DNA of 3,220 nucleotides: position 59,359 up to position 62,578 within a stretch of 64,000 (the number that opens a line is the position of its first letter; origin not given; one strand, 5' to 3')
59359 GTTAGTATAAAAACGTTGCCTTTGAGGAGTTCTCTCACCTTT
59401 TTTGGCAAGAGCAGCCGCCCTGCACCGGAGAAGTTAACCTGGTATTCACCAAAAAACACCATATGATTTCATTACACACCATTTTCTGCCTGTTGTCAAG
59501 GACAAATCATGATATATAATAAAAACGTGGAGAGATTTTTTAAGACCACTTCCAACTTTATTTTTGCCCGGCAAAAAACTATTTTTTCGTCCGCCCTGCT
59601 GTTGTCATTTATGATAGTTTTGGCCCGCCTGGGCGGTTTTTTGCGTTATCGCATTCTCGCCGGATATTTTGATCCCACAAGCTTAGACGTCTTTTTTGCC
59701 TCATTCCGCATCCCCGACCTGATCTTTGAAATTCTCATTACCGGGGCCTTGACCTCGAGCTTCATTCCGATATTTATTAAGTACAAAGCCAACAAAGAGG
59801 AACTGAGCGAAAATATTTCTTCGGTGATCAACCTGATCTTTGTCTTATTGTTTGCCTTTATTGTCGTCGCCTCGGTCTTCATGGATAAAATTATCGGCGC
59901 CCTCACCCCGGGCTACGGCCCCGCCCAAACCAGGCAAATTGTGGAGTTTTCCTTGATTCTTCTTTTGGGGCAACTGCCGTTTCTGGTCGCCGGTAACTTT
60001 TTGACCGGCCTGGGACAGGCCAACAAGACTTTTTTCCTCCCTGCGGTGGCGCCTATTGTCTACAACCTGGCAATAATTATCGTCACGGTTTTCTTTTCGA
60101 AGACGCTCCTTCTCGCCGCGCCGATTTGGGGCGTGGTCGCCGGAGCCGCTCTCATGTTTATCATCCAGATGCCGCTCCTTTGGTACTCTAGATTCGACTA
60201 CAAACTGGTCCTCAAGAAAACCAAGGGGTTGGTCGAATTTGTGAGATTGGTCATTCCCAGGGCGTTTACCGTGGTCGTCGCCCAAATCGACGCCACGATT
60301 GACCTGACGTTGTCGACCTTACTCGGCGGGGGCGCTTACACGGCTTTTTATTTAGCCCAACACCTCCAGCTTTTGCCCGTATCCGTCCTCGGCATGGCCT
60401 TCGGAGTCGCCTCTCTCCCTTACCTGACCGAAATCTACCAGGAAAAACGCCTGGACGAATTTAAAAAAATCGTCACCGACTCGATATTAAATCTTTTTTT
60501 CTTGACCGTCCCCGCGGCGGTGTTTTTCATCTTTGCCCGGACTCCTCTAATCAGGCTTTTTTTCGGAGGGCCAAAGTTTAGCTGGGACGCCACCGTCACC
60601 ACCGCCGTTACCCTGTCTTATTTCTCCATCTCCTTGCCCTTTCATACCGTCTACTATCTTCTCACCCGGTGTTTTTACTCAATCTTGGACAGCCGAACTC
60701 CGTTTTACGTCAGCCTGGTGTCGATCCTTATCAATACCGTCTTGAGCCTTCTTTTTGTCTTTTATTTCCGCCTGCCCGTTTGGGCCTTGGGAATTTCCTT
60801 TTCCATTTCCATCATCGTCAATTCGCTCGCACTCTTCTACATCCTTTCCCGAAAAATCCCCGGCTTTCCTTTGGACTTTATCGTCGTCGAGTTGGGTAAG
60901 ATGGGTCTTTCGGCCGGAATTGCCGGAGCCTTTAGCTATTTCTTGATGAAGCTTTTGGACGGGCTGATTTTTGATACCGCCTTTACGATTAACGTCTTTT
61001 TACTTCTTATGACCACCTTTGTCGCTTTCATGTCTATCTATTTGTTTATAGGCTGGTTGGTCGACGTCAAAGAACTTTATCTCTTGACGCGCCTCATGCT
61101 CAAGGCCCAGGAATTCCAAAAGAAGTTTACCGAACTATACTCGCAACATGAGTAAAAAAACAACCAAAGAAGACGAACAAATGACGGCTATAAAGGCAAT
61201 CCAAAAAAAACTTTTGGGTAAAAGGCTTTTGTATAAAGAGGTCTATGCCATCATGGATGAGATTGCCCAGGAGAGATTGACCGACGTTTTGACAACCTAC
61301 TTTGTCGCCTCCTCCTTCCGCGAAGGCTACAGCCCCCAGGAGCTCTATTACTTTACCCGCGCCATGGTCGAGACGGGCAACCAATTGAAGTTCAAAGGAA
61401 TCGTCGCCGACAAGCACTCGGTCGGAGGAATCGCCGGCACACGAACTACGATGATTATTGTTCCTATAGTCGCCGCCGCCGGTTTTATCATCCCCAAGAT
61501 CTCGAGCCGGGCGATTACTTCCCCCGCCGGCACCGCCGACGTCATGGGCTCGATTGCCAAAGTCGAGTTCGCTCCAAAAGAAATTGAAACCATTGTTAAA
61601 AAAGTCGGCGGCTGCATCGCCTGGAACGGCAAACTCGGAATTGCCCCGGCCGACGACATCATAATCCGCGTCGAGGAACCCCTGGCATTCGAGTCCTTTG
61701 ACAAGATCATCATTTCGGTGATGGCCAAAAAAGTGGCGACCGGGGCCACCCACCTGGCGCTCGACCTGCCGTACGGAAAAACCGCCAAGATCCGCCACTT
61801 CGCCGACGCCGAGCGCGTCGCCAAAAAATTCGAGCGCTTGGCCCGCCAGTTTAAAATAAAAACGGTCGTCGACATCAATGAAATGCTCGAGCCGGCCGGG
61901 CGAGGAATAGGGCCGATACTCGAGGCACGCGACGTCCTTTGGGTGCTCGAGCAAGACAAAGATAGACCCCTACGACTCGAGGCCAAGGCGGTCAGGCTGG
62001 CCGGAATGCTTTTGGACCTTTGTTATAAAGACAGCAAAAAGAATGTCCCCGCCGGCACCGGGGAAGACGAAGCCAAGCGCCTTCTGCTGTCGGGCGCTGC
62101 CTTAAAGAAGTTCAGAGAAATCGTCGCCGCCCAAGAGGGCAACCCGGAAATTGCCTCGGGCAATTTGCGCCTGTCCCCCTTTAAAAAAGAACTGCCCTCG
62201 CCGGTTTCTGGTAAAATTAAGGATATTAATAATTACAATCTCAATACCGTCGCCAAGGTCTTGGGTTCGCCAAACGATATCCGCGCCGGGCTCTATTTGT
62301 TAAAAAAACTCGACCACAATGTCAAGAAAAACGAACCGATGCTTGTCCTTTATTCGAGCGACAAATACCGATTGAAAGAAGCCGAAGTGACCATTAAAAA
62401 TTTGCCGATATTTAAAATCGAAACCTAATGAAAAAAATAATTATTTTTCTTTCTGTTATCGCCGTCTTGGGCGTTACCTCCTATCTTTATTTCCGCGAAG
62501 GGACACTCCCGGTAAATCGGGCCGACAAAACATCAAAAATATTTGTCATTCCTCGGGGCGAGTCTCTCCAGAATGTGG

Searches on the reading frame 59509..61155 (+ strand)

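Call 26: search_protein_families(library=pfam, proteins=[window:59509-61155:+], max_evalue=0.00001)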
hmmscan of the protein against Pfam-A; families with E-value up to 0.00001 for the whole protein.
window:59509-61155:+ (548 aa): 2 families
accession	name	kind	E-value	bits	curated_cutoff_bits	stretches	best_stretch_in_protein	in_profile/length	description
PF03023.19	MurJ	-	7.7e-63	213.1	27.4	1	57-479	9-433/451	Lipid II flippase MurJ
PF01554.23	MatE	-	2.1e-07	31.2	24.9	1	271-413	22-159/161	MatE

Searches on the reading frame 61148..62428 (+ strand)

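Call 26: search_protein_families(library=pfam, proteins=[window:61148-62428:+], max_evalue=0.00001)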
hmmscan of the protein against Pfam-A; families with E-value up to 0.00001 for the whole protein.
window:61148-62428:+ (426 aa): 3 families
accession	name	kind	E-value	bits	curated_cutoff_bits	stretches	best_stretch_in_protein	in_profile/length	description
PF02885.22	Glycos_trans_3N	-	4e-09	36.5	26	1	16-77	2-63/63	Glycosyl transferase family, helical bundle domain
PF07831.19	PYNP_C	-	4e-09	36.4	27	1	357-418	2-70/75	Pyrimidine nucleoside phosphorylase C-terminal domain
PF00591.27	Glycos_transf_3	-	5e-09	36.6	27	1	85-160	3-81/253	Glycosyl transferase family, a/b domain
